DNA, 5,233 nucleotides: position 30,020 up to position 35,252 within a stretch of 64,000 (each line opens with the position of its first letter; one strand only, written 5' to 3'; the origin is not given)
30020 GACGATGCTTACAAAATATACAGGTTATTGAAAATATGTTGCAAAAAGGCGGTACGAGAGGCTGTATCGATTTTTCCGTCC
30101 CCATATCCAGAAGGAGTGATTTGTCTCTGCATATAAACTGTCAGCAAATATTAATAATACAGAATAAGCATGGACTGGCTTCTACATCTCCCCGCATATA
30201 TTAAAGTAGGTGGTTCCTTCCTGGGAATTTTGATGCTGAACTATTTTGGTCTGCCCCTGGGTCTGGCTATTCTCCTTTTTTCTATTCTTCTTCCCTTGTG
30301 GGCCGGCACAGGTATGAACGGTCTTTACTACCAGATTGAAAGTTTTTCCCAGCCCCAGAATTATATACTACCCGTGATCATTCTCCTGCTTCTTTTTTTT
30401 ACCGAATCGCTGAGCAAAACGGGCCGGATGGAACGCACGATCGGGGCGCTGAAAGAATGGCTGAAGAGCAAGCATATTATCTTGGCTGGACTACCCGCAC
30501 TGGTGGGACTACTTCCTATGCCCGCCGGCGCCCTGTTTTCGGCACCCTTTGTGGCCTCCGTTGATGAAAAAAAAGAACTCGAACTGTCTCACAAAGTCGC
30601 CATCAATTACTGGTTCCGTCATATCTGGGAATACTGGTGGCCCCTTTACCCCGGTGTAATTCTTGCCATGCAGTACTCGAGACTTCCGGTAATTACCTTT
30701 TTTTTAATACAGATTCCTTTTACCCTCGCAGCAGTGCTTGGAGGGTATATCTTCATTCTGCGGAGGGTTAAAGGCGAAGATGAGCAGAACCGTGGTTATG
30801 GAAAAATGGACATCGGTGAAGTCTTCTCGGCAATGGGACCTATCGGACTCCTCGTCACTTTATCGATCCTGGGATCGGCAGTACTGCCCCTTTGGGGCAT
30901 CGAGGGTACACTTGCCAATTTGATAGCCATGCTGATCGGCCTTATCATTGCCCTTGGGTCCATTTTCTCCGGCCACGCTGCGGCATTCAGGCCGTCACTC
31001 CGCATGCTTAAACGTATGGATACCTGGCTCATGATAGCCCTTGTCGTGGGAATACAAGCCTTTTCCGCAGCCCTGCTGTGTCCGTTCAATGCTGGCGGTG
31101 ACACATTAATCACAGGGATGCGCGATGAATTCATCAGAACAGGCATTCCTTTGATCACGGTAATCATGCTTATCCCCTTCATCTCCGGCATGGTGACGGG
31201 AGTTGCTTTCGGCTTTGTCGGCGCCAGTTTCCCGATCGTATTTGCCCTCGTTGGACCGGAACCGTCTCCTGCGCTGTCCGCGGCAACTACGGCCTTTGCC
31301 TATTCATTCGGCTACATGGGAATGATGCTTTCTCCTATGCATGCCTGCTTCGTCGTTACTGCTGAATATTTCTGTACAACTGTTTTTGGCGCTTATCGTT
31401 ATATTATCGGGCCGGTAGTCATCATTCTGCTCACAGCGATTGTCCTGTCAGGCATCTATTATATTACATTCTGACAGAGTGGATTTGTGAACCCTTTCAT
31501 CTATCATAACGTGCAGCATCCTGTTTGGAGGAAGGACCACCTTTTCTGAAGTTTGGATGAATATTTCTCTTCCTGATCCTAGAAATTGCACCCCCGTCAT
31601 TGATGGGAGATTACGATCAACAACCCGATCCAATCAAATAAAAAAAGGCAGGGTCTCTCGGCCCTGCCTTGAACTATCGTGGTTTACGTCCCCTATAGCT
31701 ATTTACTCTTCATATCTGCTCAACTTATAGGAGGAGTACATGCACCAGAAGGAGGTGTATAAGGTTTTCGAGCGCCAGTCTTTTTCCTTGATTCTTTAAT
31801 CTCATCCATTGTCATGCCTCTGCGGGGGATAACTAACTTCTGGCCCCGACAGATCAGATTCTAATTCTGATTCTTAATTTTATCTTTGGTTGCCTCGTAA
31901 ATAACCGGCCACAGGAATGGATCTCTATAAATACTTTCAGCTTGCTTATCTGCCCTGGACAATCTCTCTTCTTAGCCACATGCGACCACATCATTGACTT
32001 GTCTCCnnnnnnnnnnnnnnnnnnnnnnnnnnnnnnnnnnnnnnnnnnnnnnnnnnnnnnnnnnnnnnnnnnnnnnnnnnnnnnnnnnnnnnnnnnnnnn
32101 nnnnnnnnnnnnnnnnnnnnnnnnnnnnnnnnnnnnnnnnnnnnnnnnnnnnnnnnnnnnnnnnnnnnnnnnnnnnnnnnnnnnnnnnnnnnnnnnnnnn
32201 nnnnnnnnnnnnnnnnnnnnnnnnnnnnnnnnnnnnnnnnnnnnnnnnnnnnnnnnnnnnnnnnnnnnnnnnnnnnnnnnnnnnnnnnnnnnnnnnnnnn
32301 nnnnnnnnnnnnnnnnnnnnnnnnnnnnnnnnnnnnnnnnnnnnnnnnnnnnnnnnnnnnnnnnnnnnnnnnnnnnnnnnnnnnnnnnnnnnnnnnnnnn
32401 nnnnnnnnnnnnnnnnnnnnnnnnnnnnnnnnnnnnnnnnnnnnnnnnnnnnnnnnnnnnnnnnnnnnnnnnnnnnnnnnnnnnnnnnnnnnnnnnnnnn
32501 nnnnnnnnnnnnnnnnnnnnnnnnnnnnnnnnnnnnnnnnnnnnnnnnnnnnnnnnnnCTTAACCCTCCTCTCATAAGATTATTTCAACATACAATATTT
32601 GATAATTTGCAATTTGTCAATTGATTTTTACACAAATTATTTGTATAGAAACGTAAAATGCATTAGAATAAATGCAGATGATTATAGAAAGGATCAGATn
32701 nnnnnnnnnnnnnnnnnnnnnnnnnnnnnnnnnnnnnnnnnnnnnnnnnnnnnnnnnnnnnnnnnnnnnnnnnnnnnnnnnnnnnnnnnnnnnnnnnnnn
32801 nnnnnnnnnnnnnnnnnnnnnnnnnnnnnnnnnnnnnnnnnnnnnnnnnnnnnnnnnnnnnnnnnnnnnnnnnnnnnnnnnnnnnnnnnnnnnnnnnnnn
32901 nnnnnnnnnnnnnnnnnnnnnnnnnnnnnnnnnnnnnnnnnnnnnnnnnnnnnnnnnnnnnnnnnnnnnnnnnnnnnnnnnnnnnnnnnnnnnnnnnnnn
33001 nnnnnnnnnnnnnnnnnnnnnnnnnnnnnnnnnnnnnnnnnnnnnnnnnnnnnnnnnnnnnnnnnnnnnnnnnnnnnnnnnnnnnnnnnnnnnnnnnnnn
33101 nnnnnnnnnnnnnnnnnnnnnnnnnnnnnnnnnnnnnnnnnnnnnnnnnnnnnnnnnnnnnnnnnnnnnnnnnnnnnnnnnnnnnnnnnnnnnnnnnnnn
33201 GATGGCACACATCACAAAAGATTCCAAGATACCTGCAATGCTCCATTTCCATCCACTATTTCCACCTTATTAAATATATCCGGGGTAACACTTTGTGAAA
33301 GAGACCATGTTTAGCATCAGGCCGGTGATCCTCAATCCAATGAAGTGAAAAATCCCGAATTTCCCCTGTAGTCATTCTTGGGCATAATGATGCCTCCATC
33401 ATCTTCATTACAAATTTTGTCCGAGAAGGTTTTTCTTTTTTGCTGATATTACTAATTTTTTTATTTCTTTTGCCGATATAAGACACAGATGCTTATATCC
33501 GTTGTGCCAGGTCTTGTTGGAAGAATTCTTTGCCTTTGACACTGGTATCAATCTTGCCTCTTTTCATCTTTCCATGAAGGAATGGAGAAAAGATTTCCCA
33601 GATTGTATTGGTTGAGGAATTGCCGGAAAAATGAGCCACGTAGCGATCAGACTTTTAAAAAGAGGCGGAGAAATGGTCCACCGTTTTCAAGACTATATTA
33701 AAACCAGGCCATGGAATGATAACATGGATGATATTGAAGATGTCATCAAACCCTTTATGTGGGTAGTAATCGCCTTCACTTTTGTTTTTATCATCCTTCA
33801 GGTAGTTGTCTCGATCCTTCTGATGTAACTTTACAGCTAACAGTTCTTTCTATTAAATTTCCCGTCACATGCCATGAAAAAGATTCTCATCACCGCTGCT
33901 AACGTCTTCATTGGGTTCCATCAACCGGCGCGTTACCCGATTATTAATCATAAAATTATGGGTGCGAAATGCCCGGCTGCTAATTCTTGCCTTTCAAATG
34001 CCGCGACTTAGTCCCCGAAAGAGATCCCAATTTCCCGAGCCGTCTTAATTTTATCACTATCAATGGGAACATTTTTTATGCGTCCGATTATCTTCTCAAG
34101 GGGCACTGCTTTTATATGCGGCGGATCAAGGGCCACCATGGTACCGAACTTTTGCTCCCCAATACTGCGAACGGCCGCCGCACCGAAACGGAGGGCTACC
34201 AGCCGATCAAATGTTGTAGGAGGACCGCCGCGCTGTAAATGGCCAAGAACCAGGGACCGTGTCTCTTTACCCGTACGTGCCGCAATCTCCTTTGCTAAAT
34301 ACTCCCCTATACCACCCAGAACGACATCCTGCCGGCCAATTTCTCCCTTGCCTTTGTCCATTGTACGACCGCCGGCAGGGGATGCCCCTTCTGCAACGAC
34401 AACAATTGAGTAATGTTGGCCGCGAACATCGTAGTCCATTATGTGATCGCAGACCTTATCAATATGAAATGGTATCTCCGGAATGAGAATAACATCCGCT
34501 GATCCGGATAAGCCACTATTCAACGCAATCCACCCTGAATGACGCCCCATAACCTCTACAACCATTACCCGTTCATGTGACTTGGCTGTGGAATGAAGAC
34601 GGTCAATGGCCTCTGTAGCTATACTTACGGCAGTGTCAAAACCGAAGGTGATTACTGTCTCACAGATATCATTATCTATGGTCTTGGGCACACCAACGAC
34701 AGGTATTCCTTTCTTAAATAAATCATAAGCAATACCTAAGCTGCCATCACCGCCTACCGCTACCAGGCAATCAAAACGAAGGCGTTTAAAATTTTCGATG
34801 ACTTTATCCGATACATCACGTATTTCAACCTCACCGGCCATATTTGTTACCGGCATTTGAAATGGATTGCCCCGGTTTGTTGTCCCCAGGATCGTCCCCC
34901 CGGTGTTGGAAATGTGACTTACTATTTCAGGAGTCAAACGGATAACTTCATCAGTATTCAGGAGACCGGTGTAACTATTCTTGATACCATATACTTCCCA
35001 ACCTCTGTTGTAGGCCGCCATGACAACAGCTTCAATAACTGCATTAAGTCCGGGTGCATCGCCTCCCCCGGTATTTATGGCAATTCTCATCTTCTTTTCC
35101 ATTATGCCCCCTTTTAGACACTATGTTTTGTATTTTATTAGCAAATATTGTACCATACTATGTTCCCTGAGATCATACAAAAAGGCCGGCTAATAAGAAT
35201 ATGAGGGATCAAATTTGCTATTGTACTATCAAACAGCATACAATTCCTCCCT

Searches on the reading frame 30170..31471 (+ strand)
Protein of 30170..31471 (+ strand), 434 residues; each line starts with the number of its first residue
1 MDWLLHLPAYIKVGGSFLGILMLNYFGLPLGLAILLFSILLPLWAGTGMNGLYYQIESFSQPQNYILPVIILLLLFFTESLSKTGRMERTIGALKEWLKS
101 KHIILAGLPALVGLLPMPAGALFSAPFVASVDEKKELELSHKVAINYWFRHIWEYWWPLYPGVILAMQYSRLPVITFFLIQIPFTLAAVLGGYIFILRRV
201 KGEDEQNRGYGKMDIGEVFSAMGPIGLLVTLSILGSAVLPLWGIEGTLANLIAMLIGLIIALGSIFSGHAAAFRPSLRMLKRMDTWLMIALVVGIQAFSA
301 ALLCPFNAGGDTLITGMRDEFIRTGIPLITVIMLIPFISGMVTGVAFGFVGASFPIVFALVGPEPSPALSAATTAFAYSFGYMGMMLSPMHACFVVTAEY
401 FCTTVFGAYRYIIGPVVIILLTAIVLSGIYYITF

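Call 49: search_protein_families(library=ncbifam, proteins=[window:30170-31471:+], max_evalue=0.00001)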
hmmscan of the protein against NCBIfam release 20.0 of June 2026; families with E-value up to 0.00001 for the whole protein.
window:30170-31471:+ (434 aa): 1 family
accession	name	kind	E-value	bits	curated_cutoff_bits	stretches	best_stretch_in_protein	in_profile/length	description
TIGR00529.1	AF0261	hypoth_equivalog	9.4e-56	189.8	378.4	1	22-426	14-384/387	TIGR00529 family membrane protein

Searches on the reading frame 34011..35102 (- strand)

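Call 49: search_protein_families(library=ncbifam, proteins=[window:34011-35102:-], max_evalue=0.00001)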
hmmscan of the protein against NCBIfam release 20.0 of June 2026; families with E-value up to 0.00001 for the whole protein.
window:34011-35102:- (364 aa): 11 families
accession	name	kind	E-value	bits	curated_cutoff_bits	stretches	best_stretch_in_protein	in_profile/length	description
TIGR02483.1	PFK_mixed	subfamily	2.4e-133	444.2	430.55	1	6-338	1-324/325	phosphofructokinase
NF010674.0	PRK14071.1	equivalog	4.1e-116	387.8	544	1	1-364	1-360/360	ATP-dependent 6-phosphofructokinase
NF002872.1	PRK03202.1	subfamily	7.8e-112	373.4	253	1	5-359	1-322/323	ATP-dependent 6-phosphofructokinase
TIGR02482.1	PFKA_ATP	equivalog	1.9e-82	276.7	371.35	2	6-247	1-230/301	6-phosphofructokinase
TIGR02478.1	6PF1K_euk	equivalog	2.7e-61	207.7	708.4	2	133-347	141-345/744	6-phosphofructokinase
NF005301.0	PRK06830.1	equivalog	2.4e-51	174.6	400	1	3-350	80-427/445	ATP-dependent 6-phosphofructokinase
NF041103.1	PFKA_PPi_Ttgales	equivalog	3.9e-50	171.1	550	1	7-357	1-371/407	diphosphate--fructose-6-phosphate 1-phosphotransferase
NF010675.0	PRK14072.1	subfamily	1.2e-39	136.3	273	1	4-345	3-362/416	diphosphate--fructose-6-phosphate 1-phosphotransferase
NF005482.0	PRK07085.1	subfamily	3.8e-29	101.6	446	1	3-239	72-314/558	diphosphate--fructose-6-phosphate 1-phosphotransferase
TIGR02477.1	PFKA_PPi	equivalog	3.6e-26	91.8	587.95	1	3-239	66-308/539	diphosphate--fructose-6-phosphate 1-phosphotransferase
NF005121.0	PRK06555.1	equivalog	2.8e-15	56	395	1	4-195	3-205/404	pyrophosphate--fructose-6-phosphate 1-phosphotransferase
